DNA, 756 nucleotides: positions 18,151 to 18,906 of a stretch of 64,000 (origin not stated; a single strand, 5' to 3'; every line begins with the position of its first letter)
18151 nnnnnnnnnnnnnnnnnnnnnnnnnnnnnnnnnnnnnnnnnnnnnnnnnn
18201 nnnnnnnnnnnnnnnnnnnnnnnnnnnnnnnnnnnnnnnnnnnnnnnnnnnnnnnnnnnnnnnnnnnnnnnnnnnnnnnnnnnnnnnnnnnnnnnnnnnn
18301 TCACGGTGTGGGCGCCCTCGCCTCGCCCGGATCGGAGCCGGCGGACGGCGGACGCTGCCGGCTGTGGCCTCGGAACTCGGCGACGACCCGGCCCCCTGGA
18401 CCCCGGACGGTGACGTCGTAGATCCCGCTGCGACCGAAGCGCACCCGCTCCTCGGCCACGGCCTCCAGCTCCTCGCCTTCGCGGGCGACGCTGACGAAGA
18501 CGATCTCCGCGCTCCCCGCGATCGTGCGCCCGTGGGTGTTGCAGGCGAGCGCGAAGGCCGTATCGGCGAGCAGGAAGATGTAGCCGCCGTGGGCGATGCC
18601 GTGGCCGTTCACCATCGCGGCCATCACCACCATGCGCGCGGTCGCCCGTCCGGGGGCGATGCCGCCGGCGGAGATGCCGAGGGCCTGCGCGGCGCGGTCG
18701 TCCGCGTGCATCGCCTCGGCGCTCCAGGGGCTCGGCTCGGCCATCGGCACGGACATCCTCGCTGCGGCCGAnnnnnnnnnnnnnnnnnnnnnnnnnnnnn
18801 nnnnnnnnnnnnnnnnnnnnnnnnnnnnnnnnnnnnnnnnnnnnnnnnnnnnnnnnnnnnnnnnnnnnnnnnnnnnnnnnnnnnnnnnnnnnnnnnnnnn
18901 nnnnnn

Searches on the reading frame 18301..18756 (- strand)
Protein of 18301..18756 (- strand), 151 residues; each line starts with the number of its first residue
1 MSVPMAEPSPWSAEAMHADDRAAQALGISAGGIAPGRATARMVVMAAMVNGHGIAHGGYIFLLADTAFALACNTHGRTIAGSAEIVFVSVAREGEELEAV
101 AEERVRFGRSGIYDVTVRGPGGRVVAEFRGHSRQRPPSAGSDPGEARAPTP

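Call 4: search_protein_families(library=pfam, proteins=[window:18301-18756:-])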
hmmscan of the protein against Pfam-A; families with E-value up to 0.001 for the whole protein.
window:18301-18756:- (151 aa): 1 family
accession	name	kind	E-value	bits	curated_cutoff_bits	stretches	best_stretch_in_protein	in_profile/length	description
PF03061.28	4HBT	-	5.8e-08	33.4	20.6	1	52-125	1-78/79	Thioesterase superfamily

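Call 5: search_protein_families(library=ncbifam, proteins=[window:18301-18756:-])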
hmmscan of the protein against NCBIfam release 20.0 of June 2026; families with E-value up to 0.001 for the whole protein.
window:18301-18756:- (151 aa): 2 families
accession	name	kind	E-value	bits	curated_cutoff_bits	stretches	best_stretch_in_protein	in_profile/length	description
TIGR02286.1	PaaD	equivalog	1.2e-37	128.6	118.9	1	24-134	2-113/114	hydroxyphenylacetyl-CoA thioesterase PaaI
TIGR00369.1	unchar_dom_1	domain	1.4e-16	60.6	36.6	1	23-131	3-114/117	hotdog fold thioesterase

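Call 59: search_solved_structures(query=window:18301-18756:-, max_evalue=1e-8)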
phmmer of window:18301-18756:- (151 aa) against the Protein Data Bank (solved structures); distinct sequences matched with E-value up to 1e-8: 4.
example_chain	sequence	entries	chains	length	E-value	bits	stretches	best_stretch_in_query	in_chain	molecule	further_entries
2fs2_A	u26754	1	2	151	1.2e-22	83.7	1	12-134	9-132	Phenylacetic acid degradation protein paaI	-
1psu_A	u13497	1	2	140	1.5e-22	83.4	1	12-134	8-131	Phenylacetic acid degradation protein PaaI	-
1j1y_A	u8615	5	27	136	3e-14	56.5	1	22-131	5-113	PaaI protein | phenylacetic acid degradation protein PaaI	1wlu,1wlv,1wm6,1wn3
2dsl_A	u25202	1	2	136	1.5e-13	54.3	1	22-131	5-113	Phenylacetic acid degradation protein PaaI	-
